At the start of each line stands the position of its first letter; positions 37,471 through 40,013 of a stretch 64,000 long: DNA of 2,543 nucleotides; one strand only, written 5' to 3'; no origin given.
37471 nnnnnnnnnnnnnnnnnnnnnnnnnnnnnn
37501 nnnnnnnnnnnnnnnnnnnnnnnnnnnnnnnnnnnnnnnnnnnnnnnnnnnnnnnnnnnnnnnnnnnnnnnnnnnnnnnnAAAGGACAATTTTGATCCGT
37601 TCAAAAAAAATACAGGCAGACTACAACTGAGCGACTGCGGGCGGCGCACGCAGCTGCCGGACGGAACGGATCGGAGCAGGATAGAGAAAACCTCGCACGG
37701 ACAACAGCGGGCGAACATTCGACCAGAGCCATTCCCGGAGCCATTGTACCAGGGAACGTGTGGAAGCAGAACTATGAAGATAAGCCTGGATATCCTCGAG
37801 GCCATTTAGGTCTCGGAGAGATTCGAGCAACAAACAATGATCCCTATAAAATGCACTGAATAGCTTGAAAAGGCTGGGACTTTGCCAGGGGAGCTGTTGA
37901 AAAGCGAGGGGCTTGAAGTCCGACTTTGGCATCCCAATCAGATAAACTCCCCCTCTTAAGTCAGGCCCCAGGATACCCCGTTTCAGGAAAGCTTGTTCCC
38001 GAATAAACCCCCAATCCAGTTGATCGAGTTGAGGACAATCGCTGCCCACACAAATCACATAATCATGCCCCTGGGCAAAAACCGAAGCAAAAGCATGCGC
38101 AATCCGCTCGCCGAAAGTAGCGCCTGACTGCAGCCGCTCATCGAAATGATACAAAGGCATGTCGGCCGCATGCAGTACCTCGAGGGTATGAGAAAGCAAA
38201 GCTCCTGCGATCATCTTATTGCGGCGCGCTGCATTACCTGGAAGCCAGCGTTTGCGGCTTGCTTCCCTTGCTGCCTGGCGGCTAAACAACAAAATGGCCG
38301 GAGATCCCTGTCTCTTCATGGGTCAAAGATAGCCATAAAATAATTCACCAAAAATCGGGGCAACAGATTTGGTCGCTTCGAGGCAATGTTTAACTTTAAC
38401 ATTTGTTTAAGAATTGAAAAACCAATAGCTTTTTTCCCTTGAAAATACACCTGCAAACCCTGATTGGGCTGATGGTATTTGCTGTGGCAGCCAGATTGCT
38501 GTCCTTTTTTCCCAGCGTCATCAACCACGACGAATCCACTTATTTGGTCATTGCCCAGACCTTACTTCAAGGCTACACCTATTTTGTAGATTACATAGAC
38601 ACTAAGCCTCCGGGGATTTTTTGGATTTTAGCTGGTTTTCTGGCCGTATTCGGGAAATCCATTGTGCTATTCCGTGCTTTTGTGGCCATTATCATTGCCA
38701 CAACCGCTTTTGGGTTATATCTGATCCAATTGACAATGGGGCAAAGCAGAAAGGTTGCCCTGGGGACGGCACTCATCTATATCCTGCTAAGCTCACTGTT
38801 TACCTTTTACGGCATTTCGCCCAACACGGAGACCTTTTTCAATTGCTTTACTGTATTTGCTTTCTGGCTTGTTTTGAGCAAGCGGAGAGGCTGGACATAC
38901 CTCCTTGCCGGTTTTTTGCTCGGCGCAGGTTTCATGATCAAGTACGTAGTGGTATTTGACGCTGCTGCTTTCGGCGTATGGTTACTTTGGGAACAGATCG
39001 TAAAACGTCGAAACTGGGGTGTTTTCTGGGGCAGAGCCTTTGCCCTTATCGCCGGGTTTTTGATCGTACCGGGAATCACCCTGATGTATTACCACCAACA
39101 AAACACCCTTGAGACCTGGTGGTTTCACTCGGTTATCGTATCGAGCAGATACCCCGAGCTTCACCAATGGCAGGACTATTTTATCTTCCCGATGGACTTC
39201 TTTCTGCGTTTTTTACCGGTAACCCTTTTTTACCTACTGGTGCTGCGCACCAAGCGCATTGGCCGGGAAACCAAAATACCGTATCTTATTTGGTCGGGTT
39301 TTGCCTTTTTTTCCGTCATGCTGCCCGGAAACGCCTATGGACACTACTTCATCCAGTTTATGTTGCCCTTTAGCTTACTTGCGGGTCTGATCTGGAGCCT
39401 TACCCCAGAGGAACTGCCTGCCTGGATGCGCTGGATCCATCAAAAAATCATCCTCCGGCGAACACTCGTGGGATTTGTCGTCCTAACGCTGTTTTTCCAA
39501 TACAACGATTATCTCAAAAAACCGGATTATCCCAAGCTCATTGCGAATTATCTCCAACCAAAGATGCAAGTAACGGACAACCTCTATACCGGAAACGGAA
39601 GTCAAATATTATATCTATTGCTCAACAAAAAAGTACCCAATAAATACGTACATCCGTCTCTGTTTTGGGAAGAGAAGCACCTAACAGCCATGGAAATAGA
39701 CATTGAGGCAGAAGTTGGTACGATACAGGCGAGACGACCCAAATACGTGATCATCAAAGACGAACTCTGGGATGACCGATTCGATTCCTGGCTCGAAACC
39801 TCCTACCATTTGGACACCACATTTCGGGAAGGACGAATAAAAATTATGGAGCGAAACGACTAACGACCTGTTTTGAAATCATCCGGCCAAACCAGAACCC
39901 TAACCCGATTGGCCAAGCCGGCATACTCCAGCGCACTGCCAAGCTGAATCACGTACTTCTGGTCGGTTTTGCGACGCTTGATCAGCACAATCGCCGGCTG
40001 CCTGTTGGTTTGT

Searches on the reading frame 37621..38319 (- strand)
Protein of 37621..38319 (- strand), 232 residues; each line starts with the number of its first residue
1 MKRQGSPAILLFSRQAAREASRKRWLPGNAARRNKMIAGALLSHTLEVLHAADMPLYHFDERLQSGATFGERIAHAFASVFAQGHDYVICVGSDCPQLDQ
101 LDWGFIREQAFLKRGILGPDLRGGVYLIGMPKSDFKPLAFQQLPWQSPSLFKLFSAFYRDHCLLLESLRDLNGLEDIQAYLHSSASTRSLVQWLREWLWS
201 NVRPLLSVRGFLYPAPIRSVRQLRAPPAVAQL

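Call 4: search_protein_families(library=pfam, proteins=[window:37621-38319:-], max_evalue=0.01)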
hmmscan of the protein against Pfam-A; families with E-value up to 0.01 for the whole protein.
window:37621-38319:- (232 aa): 1 family
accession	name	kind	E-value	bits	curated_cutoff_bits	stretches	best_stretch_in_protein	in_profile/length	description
PF09837.15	DUF2064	-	1.1e-12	48.3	25.8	1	62-146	37-119/120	Uncharacterized protein conserved in bacteria (DUF2064)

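Call 5: search_protein_families(library=ncbifam, proteins=[window:37621-38319:-], max_evalue=0.01)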
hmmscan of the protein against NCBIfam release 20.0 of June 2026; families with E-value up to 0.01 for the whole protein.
window:37621-38319:- (232 aa): 1 family
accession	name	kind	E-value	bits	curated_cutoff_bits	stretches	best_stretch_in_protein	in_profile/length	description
TIGR04282.1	glyco_like_cofC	hypoth_equivalog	8.1e-16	58.3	134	1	59-176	70-188/189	TIGR04282 family arsenosugar biosynthesis glycosyltransferase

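Call 27: search_solved_structures(query=window:37621-38319:-, max_evalue=1)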
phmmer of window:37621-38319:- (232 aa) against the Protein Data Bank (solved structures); distinct sequences matched with E-value up to 1: 1.
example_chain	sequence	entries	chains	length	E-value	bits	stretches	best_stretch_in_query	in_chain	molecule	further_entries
3cgx_A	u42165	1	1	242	5.6e-09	39.2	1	63-172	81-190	Putative nucleotide-diphospho-sugar transferase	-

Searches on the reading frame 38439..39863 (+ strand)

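Call 4: search_protein_families(library=pfam, proteins=[window:38439-39863:+], max_evalue=0.01)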
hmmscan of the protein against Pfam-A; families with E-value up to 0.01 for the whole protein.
window:38439-39863:+ (474 aa): 2 families
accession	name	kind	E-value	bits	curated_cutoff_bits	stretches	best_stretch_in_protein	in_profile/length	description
PF13231.12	PMT_2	-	1.9e-13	51.3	26.1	1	56-211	2-156/160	Dolichyl-phosphate-mannose-protein mannosyltransferase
PF02366.24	PMT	-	5.8e-07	29.7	22.7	1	61-217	67-235/245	Dolichyl-phosphate-mannose-protein mannosyltransferase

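Call 5: search_protein_families(library=ncbifam, proteins=[window:38439-39863:+], max_evalue=0.01)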
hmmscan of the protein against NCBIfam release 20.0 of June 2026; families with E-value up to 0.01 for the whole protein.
window:38439-39863:+ (474 aa): 0 families
